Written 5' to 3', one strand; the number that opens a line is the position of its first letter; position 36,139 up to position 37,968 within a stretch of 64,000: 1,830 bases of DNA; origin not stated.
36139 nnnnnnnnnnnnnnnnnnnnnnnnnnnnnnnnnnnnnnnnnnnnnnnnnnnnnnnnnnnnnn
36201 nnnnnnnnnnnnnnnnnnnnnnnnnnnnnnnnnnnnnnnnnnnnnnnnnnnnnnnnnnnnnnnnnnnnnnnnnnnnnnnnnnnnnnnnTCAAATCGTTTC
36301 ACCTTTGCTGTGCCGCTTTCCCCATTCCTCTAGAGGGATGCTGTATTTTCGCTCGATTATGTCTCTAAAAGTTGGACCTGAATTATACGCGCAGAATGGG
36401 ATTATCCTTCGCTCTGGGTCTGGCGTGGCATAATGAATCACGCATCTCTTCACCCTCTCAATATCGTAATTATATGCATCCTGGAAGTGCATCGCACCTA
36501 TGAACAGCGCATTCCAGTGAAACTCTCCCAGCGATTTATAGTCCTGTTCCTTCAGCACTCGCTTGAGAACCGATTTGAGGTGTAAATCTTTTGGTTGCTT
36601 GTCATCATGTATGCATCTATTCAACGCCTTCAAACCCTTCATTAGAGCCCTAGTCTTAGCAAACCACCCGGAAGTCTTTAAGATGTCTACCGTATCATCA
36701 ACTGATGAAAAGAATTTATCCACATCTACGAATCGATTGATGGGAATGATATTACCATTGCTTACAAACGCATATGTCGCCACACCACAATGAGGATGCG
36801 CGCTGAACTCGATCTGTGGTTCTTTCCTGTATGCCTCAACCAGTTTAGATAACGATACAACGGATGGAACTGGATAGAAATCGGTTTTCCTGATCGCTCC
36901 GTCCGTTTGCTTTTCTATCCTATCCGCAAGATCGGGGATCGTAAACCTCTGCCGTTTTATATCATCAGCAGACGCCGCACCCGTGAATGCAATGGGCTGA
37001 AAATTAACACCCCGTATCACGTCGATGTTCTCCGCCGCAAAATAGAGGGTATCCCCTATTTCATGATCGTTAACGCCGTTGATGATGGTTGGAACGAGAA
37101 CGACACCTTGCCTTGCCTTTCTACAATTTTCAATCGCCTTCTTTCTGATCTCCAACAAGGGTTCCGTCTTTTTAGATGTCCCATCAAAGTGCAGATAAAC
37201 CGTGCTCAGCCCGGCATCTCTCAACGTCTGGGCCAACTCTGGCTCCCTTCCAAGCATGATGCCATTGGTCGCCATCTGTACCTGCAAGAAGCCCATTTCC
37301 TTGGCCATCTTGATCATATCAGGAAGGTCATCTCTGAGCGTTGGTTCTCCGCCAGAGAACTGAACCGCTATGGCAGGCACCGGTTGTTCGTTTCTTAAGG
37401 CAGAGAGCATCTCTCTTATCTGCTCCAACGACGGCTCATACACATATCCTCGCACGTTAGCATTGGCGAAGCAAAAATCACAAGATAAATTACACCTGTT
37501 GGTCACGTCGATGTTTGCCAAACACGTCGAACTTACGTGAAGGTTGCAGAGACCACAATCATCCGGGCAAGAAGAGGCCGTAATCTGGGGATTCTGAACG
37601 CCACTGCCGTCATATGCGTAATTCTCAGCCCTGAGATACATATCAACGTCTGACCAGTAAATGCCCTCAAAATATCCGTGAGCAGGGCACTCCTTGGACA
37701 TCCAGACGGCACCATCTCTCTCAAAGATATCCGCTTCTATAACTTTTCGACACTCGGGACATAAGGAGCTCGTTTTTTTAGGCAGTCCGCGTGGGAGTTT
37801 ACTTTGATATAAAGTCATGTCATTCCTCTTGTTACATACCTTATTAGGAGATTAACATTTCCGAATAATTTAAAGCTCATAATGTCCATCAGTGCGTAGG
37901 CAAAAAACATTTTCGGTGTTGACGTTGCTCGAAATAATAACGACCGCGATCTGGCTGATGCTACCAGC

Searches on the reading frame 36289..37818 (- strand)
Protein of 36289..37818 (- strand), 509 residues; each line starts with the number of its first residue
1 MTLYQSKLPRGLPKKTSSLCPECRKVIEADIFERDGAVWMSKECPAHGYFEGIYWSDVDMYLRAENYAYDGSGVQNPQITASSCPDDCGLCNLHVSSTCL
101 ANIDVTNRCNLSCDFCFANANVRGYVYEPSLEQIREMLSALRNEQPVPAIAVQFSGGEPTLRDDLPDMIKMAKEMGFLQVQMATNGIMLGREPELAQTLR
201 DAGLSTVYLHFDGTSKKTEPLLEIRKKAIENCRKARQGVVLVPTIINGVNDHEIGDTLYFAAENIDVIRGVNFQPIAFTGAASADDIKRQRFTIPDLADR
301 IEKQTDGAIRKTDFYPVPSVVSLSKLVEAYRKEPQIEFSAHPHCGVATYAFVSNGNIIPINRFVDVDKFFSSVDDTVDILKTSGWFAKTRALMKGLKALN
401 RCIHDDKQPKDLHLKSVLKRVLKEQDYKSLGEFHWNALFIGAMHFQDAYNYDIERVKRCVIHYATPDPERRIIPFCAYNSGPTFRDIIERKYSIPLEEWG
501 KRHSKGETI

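Call 3: search_protein_families(library=ncbifam, proteins=[window:36289-37818:-], max_evalue=0.001)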
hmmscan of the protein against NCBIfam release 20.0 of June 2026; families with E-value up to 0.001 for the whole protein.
window:36289-37818:- (509 aa): 52 families (the best 25 are shown)
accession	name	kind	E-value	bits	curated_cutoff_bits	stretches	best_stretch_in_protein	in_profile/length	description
NF045702.1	rSAM_GDGT_ether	equivalog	3.9e-214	711.8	450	1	15-495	1-485/486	tetraether lipid synthase Tes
NF045703.1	rSAM_Tes_intein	exception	8.1e-142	474.2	1700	2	125-504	620-1004/1040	tetraether lipid synthase Tes, intein-containing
NF045646.2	rSAM_Se_TrsS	equivalog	1.3e-109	366.7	490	2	15-324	2-314/441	radical SAM (seleno)protein TrsS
TIGR02668.1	moaA_archaeal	equivalog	1.5e-21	76.7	325.25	1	103-305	14-214/303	GTP 3',8-cyclase MoaA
NF001199.0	PRK00164.2-1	equivalog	7e-21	74.7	231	1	103-305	16-217/308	GTP 3',8-cyclase MoaA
TIGR02666.1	moaA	equivalog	9.4e-20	70.8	284.05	1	103-300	14-219/336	GTP 3',8-cyclase MoaA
TIGR04347.1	pseudo_SAM_Halo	equivalog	1.4e-17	64.1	525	1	104-219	43-152/390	TIGR04347 family pseudo-SAM/SPASM protein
TIGR04054.1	rSAM_NirJ1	equivalog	3.2e-17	62.2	650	1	103-283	40-217/387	putative heme d1 biosynthesis radical SAM protein NirJ1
TIGR04546.1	rSAM_ahbC_deAc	equivalog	6.4e-17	61.4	650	1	103-282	43-219/390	12,18-didecarboxysiroheme deacetylase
NF038283.1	viperin_w_prok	equivalog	3.5e-15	55.9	180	1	101-218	4-121/281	viperin family antiviral radical SAM protein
TIGR02109.1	PQQ_syn_pqqE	equivalog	1.4e-14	53.8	381.35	1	103-231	11-133/358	pyrroloquinoline quinone biosynthesis protein PqqE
TIGR04055.1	rSAM_NirJ2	equivalog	2.6e-14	53.5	500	1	104-271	5-171/326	putative heme d1 biosynthesis radical SAM protein NirJ2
NF050035.1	rSAM_WgK_link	exception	7.3e-14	51.5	650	1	96-258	6-165/367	radical SAM/SPASM peptide maturase WgkB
TIGR04545.1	rSAM_ahbD_hemeb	equivalog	9e-14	51.6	500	1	103-219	4-114/339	heme b synthase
TIGR04317.1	W_rSAM_matur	equivalog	3.7e-13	49.3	380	1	103-225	8-122/349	tungsten cofactor oxidoreductase radical SAM maturase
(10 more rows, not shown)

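Call 4: search_protein_families(library=pfam, proteins=[window:36289-37818:-], max_evalue=0.001)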
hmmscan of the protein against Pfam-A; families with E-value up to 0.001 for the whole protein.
window:36289-37818:- (509 aa): 2 families
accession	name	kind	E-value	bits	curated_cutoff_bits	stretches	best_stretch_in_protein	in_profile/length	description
PF04055.27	Radical_SAM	-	4.4e-26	92.5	29.5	1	105-258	3-163/166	Radical SAM superfamily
PF23545.1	Zn_ribbon_HMPTM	-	7.7e-20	70.6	27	1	13-56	2-45/45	HMPTM N-terminal zinc ribbon domain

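Call 5: search_solved_structures(query=window:36289-37818:-, show_alignments=1)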
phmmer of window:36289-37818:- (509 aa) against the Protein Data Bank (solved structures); distinct sequences matched with E-value up to 0.001: 11.
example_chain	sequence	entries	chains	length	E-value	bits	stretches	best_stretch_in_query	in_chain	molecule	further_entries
7tol_A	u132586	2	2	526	7.3e-156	522.9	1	8-506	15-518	glycerol dibiphytanyl glycerol tetraether - macrocyclic archaeol synthase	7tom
1tv7_A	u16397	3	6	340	3.1e-08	35.9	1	103-275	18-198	Molybdenum cofactor biosynthesis protein A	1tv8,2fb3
2fb2_A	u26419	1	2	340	3.4e-08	35.7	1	103-275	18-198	Molybdenum cofactor biosynthesis protein A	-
7vob_C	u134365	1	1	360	3e-07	32.6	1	106-225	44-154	Cytosylglucuronate decarboxylase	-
7voc_C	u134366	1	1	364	3e-07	32.6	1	106-225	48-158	Cytosylglucuronate decarboxylase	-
8wm2_A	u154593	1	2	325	1.5e-06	30.3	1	103-223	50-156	Fe-S radical SAM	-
6efn_A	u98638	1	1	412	2.1e-06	29.8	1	99-258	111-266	Sporulation killing factor maturation protein SkfB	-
5vsl_A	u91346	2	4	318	0.00017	23.5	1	100-290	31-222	Radical S-adenosyl methionine domain-containing protein 2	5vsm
9gm3_A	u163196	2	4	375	0.00031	22.6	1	98-216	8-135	ChlB radical SAM domain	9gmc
6q2p_A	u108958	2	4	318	0.00048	22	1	100-282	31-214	Radical S-adenosyl methionine domain-containing protein 2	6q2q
6c8v_A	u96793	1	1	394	0.00064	21.6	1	104-217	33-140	Coenzyme PQQ synthesis protein E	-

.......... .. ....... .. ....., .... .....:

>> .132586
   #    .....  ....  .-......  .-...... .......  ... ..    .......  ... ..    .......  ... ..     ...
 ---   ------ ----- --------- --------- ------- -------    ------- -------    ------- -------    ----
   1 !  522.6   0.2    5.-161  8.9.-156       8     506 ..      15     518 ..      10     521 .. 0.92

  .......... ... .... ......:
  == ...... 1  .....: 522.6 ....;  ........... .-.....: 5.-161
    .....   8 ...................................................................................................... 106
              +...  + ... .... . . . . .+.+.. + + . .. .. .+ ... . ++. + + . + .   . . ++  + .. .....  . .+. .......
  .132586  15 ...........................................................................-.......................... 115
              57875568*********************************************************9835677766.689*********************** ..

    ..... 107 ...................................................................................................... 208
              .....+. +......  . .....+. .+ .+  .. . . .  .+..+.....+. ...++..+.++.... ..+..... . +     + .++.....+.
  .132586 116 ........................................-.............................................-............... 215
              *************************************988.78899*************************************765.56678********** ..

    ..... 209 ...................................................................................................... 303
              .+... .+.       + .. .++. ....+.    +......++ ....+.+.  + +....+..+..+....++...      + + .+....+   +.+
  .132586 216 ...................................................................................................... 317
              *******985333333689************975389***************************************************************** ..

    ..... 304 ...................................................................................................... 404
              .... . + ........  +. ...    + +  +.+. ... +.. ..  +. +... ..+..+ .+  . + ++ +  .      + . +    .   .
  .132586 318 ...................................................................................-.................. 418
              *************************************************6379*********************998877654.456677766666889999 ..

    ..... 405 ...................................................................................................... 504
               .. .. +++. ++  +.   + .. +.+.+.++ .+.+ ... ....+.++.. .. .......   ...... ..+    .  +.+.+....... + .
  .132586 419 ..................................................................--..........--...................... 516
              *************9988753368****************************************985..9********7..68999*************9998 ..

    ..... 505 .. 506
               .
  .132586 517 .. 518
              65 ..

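Call 7: find_encoding_contigs(protein=window:36289-37818:-, flank=10000, max_places=6)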
Protein window:36289-37818:- (509 aa): 1 contig read that carries it; 1 place shown.
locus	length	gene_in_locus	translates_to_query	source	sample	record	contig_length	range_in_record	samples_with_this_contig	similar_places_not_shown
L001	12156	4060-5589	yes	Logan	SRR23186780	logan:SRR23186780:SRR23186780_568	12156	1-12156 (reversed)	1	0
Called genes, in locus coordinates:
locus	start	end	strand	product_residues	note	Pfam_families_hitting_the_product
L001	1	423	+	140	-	?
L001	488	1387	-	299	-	PF02729:OTCace_N, PF00185:OTCace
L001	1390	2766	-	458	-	PF02844:GARS_N, PF01071:GARS_A, PF02843:GARS_C (weak)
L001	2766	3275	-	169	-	PF00156:Pribosyltran (weak)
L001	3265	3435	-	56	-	-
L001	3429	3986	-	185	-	PF01864:CarS-like, PF01148:CTP_transf_1 (weak)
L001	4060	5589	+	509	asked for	PF23545:Zn_ribbon_HMPTM, PF04055:Radical_SAM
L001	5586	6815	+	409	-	PF00464:SHMT, PF00155:Aminotran_1_2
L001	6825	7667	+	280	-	PF00763:THF_DHG_CYH, PF02882:THF_DHG_CYH_C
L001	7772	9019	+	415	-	PF01964:ThiC_Rad_SAM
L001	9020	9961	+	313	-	PF01808:AICARFT_IMPCHas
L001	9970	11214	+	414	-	PF00809:Pterin_bind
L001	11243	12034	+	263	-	PF01996:F420_ligase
